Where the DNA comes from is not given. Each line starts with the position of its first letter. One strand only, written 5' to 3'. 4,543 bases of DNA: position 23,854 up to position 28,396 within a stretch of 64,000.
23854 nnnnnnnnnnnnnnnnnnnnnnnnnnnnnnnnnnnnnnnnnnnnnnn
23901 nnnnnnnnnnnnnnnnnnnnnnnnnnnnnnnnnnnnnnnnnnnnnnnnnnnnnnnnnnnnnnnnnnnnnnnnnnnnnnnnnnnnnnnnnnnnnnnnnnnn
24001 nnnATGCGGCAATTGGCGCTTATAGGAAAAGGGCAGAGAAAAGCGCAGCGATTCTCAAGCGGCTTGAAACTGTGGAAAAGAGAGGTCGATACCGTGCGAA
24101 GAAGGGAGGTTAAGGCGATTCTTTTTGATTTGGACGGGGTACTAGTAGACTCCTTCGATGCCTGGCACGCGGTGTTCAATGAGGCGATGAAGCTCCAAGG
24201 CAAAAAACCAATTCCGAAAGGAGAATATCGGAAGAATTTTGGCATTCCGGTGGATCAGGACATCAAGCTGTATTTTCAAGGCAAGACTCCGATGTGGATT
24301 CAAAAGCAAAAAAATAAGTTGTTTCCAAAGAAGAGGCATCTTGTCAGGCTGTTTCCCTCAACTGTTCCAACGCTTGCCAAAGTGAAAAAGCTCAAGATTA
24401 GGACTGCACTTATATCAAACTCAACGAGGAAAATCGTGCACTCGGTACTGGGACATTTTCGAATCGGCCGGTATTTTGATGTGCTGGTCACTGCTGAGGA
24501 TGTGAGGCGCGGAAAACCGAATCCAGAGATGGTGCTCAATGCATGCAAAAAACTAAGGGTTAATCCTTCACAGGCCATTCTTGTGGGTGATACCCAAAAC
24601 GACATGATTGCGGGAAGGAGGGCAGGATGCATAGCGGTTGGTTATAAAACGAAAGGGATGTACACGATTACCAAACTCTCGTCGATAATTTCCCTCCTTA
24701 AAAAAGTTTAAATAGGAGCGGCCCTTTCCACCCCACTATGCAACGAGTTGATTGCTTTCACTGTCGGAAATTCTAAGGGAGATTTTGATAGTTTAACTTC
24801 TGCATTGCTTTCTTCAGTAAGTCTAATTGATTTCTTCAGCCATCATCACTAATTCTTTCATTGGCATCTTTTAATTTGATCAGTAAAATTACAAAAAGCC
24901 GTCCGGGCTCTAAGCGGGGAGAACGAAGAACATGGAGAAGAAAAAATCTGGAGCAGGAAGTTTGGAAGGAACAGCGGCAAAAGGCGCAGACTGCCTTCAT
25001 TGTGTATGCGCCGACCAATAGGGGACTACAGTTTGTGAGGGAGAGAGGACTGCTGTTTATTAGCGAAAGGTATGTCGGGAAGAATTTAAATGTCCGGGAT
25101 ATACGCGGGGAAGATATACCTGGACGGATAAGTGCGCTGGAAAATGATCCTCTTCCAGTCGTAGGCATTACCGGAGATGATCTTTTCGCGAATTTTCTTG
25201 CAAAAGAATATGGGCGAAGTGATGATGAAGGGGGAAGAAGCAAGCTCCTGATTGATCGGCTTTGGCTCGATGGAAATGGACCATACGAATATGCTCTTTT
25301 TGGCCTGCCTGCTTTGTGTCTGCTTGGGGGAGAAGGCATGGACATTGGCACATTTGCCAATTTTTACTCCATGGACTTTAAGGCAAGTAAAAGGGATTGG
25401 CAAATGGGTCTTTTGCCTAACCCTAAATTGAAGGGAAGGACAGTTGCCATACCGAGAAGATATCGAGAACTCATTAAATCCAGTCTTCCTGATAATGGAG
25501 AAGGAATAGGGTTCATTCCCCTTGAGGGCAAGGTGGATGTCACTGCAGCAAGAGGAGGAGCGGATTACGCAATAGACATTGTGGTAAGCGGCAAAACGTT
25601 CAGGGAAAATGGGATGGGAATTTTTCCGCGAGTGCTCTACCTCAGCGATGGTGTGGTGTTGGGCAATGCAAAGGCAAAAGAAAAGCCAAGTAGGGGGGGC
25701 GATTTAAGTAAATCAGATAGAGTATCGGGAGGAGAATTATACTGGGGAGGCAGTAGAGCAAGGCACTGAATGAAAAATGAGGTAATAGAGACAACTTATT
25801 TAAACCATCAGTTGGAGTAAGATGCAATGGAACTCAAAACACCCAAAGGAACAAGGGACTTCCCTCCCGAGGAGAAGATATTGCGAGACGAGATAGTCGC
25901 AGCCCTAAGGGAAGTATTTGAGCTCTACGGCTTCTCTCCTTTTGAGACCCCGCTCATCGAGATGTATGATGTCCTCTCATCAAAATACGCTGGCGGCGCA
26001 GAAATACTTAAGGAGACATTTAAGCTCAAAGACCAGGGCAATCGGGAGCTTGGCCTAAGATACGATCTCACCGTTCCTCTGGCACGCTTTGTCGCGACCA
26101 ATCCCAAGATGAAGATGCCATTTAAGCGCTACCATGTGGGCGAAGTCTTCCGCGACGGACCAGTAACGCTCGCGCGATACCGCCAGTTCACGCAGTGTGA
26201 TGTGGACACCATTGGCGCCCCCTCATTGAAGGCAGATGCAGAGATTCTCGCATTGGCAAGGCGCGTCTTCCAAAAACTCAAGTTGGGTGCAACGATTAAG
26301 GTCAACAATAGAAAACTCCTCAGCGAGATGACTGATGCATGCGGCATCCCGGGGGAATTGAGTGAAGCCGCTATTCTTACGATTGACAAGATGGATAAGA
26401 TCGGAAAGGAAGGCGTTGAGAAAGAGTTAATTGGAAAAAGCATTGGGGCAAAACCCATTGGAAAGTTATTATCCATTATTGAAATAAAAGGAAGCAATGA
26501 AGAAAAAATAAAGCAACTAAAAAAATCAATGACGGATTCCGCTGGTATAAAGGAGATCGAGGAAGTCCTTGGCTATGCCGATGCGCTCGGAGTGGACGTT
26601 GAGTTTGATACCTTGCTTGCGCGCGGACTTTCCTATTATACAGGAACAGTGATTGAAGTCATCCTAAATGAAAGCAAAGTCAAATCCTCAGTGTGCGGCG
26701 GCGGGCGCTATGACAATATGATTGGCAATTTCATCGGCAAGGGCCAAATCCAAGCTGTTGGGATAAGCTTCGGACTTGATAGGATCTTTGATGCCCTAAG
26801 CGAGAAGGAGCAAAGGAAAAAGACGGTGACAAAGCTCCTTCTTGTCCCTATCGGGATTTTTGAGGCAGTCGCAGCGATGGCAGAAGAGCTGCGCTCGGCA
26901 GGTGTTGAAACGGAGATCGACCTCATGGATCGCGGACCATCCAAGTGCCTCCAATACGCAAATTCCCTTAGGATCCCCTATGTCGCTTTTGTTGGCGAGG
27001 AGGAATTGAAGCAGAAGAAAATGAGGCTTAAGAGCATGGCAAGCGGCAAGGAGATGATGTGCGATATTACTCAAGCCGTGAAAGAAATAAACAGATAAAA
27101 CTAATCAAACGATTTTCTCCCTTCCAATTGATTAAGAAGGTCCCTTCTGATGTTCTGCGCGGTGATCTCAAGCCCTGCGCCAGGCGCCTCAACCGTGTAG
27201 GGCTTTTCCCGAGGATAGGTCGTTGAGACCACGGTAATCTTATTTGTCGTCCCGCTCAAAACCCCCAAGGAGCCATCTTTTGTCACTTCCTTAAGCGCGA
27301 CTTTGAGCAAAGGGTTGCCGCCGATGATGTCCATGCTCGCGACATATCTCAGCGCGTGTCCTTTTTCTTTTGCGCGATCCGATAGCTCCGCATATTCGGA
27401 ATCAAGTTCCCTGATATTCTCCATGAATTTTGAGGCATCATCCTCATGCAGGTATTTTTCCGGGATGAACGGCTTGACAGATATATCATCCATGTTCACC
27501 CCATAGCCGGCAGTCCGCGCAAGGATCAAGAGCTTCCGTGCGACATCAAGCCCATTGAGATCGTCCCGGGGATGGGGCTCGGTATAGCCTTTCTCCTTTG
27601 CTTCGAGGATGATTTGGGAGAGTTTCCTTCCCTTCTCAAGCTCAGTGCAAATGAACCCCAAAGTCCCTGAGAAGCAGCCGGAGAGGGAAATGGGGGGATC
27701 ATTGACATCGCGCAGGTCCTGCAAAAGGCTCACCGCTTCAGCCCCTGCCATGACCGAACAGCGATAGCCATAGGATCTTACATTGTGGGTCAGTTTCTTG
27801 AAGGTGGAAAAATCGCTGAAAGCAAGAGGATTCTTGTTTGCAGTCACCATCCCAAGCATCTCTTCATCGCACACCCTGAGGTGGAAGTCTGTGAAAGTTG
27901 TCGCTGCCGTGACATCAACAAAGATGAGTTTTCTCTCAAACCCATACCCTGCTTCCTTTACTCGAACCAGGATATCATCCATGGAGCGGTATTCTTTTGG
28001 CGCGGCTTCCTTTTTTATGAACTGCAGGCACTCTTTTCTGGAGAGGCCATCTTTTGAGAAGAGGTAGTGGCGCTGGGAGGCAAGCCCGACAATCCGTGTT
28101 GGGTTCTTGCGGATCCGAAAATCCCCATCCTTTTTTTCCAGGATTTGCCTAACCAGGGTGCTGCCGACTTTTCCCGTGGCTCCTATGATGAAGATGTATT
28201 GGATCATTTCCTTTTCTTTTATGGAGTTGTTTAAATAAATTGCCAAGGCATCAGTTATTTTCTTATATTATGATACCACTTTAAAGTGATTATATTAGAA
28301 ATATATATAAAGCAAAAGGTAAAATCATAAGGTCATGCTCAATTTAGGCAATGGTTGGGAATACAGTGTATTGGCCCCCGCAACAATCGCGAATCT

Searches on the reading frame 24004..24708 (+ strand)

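Call 63: search_protein_families(library=pfam, proteins=[window:24004-24708:+], max_evalue=0.001)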
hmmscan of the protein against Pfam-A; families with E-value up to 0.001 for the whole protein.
window:24004-24708:+ (235 aa): 4 families
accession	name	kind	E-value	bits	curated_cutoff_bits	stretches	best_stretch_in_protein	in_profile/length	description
PF13419.12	HAD_2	-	3.8e-38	131.8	23.8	1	39-212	1-176/178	Haloacid dehalogenase-like hydrolase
PF00702.32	Hydrolase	-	1.3e-31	111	26.4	1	36-208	1-191/191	haloacid dehalogenase-like hydrolase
PF13242.12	Hydrolase_like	-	1.2e-10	41.5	22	1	169-222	2-55/75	HAD-hyrolase-like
PF12710.13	HAD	-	0.00035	21.5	27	1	39-201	1-185/189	haloacid dehalogenase-like hydrolase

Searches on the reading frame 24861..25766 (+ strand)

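Call 63: search_protein_families(library=pfam, proteins=[window:24861-25766:+], max_evalue=0.001)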
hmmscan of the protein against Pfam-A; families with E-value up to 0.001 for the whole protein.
window:24861-25766:+ (302 aa): 1 family
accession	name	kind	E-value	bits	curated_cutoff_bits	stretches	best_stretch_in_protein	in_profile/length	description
PF01634.23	HisG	-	1.9e-07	31.6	25.5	1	195-273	65-143/158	ATP phosphoribosyltransferase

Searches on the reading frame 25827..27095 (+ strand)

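Call 63: search_protein_families(library=pfam, proteins=[window:25827-27095:+], max_evalue=0.001)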
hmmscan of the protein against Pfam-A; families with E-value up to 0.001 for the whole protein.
window:25827-27095:+ (423 aa): 4 families
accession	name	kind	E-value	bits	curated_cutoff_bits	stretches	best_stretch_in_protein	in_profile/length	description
PF13393.11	tRNA-synt_His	-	9.1e-47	160.2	25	1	8-320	1-308/308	Histidyl-tRNA synthetase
PF03129.25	HGTP_anticodon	-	3.2e-13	50.1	21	1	341-422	6-92/94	Anticodon binding domain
PF00587.30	tRNA-synt_2b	-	1.3e-07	32.3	29.3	1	65-325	1-149/179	tRNA synthetase class II core domain (G, H, P, S and T)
PF01409.25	tRNA-synt_2d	-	6.4e-06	26.3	19.8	1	21-127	20-131/246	tRNA synthetases class II core domain (F)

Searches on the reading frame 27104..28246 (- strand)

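Call 63: search_protein_families(library=pfam, proteins=[window:27104-28246:-], max_evalue=0.001)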
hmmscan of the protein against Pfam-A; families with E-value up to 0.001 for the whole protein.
window:27104-28246:- (381 aa): 1 family
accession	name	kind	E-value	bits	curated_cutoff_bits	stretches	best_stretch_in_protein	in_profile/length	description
PF00742.24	Homoserine_dh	-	2.3e-34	119.2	22.9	1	187-371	17-173/173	Homoserine dehydrogenase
